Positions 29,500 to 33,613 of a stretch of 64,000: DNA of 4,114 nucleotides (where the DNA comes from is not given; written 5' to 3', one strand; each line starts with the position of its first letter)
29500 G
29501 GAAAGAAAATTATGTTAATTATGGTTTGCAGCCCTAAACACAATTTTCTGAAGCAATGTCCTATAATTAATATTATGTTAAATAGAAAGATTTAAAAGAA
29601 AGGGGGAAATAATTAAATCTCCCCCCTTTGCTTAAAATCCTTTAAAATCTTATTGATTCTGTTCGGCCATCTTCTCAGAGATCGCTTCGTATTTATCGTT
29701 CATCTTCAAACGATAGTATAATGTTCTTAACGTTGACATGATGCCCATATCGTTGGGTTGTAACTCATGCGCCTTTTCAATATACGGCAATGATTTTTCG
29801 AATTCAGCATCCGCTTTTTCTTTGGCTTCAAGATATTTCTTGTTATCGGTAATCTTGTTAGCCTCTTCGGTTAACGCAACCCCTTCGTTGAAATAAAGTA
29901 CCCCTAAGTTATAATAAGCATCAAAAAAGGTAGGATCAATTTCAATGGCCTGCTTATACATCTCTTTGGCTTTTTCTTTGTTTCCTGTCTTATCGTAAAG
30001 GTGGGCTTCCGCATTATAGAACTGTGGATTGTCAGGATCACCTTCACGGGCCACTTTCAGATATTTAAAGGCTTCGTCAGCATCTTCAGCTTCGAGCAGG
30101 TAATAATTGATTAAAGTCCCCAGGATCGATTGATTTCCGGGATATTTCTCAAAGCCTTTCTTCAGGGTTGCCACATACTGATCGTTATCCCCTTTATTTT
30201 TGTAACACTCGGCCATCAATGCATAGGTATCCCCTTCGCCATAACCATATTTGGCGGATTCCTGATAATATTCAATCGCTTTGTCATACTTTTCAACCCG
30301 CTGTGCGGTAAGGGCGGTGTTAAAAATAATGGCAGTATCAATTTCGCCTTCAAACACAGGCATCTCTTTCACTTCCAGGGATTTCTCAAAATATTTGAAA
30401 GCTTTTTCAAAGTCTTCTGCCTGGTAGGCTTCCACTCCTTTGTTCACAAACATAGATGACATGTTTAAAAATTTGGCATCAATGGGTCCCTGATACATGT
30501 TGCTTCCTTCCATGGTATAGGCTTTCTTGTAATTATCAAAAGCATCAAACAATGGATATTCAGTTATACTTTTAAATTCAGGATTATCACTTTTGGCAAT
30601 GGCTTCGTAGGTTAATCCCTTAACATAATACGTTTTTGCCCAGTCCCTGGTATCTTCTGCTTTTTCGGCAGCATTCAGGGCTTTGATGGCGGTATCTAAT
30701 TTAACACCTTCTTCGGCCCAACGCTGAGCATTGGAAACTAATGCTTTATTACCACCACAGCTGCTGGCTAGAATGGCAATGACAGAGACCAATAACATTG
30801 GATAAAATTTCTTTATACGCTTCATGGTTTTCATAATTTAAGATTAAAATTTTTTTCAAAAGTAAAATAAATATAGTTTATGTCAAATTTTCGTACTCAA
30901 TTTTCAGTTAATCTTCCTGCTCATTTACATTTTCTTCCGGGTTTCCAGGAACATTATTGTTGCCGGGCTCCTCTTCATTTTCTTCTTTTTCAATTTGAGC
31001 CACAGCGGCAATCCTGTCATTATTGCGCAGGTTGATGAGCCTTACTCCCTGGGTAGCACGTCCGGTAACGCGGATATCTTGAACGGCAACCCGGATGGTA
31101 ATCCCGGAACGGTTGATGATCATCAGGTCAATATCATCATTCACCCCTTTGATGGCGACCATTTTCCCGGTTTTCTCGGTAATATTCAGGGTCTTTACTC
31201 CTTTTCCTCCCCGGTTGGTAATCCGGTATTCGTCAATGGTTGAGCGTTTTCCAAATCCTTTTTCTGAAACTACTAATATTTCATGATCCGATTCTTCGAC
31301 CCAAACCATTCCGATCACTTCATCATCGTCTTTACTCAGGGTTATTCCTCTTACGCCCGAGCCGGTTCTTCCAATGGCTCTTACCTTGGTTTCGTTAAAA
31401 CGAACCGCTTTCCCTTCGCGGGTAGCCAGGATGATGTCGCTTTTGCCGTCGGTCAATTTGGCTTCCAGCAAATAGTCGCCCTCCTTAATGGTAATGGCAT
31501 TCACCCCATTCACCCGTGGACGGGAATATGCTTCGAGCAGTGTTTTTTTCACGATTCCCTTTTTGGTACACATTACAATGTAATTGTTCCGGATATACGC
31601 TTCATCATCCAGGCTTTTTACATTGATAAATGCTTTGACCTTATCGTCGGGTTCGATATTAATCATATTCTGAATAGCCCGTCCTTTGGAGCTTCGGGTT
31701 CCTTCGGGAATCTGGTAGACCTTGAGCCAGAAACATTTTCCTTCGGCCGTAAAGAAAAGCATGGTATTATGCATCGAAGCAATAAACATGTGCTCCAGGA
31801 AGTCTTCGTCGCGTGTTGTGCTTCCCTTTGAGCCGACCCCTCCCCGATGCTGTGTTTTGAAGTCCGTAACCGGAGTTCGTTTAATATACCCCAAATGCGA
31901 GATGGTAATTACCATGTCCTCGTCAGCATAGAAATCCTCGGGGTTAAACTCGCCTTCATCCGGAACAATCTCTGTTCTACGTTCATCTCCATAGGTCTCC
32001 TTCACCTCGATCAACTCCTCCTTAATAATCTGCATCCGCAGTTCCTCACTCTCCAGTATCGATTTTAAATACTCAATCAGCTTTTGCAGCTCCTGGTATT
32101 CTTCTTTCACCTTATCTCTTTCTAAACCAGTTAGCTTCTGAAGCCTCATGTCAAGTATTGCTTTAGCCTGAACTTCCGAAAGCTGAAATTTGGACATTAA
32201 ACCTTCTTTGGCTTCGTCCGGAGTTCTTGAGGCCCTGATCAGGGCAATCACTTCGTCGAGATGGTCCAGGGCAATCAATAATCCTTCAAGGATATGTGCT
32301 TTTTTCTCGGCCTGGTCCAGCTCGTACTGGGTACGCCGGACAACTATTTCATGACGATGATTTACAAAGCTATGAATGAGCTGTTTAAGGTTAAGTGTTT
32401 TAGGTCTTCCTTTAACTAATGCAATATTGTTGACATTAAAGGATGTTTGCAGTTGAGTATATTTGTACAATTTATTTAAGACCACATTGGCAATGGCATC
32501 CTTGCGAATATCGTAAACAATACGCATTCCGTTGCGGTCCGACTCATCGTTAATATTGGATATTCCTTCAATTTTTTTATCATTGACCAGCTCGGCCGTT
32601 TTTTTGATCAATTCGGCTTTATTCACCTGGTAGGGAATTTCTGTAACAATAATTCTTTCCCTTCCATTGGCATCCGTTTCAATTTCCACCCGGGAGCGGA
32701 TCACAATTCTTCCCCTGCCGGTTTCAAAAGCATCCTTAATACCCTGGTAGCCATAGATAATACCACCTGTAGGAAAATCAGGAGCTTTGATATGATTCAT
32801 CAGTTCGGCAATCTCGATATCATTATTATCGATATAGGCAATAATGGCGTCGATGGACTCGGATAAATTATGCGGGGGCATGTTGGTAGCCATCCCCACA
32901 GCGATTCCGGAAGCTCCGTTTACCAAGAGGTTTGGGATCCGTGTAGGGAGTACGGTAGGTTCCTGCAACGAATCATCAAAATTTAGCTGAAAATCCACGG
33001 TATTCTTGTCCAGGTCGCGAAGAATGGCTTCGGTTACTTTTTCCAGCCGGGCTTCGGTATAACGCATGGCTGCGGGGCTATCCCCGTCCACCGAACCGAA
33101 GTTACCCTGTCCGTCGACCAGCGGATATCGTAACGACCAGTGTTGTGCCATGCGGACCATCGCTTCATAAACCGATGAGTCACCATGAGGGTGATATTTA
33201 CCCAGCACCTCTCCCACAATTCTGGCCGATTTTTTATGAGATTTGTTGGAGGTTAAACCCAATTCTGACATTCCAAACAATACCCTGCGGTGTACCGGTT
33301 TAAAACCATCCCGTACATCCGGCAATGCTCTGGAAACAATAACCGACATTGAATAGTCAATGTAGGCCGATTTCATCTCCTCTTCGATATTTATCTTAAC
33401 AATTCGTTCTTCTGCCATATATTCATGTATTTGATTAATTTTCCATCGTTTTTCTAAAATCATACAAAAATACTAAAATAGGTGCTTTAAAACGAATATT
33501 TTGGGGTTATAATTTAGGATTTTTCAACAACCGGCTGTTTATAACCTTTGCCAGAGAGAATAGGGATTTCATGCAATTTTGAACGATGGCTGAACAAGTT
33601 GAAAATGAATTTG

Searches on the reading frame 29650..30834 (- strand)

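Call 76: search_protein_families(library=pfam, proteins=[window:29650-30834:-], max_evalue=0.0001)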
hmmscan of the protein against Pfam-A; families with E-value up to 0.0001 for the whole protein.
window:29650-30834:- (394 aa): 12 families
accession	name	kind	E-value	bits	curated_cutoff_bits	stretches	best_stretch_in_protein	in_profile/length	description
PF00515.34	TPR_1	-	8.4e-18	63.8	27.8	1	272-303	3-34/34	Tetratricopeptide repeat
PF13428.12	TPR_14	-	3.8e-14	52.2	23.5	0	276-312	7-43/44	Tetratricopeptide repeat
PF14559.12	TPR_19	-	4.4e-14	53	25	1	246-309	1-63/68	Tetratricopeptide repeat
PF13181.12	TPR_8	-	1.9e-13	49.8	25.7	1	271-302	2-33/34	Tetratricopeptide repeat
PF13431.12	TPR_17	-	2e-13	49.9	24.4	1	293-318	2-27/34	Tetratricopeptide repeat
PF07719.23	TPR_2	-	6.4e-13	48.2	27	1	271-302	2-33/34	Tetratricopeptide repeat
PF13424.12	TPR_12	-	2.3e-10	41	30.1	1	130-193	7-71/77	Tetratricopeptide repeat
PF13414.12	TPR_11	-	1.4e-09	37.9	26.8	1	282-318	6-42/42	TPR repeat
PF13432.12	TPR_16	-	1.9e-08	35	32.7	0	275-318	2-45/65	Tetratricopeptide repeat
PF13176.12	TPR_7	-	3.5e-06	27.1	27.9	0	277-302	6-31/36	Tetratricopeptide repeat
PF13429.12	TPR_15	-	4.6e-06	26.7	26.2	0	269-302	145-178/280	Tetratricopeptide repeat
PF13174.12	TPR_6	-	3.5e-05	24.6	26.3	0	207-233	6-32/33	Tetratricopeptide repeat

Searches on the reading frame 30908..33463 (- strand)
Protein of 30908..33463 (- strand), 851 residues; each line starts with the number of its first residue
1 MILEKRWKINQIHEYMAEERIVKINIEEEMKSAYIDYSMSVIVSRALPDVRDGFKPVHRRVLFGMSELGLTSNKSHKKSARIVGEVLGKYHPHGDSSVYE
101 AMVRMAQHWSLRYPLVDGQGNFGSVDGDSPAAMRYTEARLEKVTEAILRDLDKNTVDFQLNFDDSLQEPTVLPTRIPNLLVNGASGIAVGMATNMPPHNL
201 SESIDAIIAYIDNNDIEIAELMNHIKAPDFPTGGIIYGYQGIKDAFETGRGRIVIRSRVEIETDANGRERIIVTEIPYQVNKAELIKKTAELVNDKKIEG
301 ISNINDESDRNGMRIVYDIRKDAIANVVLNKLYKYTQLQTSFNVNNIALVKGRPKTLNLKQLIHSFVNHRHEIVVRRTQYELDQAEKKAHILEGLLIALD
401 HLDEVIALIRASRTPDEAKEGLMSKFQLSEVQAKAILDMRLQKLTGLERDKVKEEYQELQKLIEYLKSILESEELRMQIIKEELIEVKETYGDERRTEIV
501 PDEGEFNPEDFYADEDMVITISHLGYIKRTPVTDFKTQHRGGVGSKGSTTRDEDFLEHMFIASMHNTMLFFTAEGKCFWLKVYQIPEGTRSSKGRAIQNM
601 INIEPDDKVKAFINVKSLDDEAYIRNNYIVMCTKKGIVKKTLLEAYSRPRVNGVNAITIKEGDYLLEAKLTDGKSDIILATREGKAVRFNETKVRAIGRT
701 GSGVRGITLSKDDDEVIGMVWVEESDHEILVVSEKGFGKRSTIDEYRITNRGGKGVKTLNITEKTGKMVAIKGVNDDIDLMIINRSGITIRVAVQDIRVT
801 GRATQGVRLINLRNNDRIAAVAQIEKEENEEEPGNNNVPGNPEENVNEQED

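Call 76: search_protein_families(library=pfam, proteins=[window:30908-33463:-], max_evalue=0.0001)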
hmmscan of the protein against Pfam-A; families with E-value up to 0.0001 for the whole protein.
window:30908-33463:- (851 aa): 2 families
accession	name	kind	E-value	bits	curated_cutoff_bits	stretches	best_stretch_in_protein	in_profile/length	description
PF00521.26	DNA_topoisoIV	-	2.9e-173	577.1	31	1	45-484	1-431/432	DNA gyrase/topoisomerase IV, subunit A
PF03989.18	DNA_gyraseA_C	-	3.6e-66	218.8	27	6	516-562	1-47/48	DNA gyrase C-terminal domain, beta-propeller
